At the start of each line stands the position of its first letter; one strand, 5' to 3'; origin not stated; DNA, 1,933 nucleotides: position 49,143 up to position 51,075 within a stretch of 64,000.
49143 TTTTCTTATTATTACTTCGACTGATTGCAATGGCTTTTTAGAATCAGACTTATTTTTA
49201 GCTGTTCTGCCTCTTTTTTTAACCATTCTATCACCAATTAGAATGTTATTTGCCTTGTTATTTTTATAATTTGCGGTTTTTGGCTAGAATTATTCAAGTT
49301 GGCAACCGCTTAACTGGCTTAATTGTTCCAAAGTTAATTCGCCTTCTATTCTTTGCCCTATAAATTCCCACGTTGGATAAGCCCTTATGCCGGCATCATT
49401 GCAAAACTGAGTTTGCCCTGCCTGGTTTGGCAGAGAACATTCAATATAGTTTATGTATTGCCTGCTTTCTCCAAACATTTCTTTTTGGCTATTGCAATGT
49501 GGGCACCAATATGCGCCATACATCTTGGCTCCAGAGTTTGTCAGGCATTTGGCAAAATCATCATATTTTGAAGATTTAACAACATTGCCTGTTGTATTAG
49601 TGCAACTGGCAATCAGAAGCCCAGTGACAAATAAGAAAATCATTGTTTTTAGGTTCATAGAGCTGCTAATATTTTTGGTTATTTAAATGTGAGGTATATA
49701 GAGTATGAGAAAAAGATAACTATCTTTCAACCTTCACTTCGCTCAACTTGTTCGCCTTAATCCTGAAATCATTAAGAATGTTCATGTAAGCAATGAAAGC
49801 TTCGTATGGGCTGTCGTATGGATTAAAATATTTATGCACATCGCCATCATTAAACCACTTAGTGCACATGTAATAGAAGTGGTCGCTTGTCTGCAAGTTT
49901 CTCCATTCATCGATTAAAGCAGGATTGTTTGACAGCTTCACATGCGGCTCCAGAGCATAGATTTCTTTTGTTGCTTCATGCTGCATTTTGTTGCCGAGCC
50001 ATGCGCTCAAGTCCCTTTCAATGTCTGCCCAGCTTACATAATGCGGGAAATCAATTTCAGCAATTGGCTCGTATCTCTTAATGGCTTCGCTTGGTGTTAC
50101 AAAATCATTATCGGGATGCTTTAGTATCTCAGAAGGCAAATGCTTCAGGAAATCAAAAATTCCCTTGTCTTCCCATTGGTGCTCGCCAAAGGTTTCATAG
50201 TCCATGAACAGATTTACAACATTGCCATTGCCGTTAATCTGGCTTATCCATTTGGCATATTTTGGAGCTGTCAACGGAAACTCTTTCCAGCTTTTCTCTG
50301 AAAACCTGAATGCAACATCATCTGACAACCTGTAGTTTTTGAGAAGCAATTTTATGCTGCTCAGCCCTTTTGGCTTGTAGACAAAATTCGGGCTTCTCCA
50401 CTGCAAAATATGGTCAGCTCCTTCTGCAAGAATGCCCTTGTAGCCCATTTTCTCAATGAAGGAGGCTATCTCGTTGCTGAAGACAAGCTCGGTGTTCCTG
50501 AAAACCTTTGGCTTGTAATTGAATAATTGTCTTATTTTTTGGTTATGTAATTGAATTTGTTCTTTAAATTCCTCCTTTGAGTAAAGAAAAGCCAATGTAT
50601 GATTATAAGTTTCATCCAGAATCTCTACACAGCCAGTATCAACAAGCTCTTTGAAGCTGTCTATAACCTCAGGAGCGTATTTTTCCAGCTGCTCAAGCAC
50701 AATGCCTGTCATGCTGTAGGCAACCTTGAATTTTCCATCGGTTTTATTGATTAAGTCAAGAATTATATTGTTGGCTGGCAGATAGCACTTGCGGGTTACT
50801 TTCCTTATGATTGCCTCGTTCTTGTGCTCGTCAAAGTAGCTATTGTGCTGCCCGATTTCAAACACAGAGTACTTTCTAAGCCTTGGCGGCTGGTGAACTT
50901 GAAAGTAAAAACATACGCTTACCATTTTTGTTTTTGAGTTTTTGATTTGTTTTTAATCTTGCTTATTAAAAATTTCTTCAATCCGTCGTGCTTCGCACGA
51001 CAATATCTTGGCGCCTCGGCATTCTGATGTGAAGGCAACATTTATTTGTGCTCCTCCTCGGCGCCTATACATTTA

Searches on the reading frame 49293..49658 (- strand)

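Call 79: search_protein_families(library=pfam, proteins=[window:49293-49658:-], max_evalue=0.01)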
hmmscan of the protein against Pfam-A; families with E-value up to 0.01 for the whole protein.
window:49293-49658:- (122 aa): 1 family
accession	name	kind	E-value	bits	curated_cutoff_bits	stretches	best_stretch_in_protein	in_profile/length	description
PF00085.26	Thioredoxin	-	0.0055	17.1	23.5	1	47-101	25-80/103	Thioredoxin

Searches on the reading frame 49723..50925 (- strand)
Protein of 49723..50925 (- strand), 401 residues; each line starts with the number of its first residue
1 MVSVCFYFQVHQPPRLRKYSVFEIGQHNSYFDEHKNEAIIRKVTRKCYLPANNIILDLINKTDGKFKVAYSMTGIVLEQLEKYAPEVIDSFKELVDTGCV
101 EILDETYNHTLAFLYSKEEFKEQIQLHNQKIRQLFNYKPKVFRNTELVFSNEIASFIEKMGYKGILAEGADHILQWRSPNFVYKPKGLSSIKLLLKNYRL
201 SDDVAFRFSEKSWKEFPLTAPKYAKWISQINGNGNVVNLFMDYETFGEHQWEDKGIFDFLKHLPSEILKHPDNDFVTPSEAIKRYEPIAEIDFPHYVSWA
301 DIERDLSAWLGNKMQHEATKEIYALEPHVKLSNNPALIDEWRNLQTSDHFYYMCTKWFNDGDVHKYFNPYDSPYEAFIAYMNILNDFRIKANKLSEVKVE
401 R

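Call 79: search_protein_families(library=pfam, proteins=[window:49723-50925:-], max_evalue=0.01)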
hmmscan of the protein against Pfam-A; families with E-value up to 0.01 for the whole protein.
window:49723-50925:- (401 aa): 2 families
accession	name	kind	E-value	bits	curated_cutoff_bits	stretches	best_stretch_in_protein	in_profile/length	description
PF03065.20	Glyco_hydro_57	-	5.8e-78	262.6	21.2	1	6-292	2-289/291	Glycosyl hydrolase family 57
PF01522.26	Polysacc_deac_1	-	5e-08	33.4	23.1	1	88-164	48-123/124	Polysaccharide deacetylase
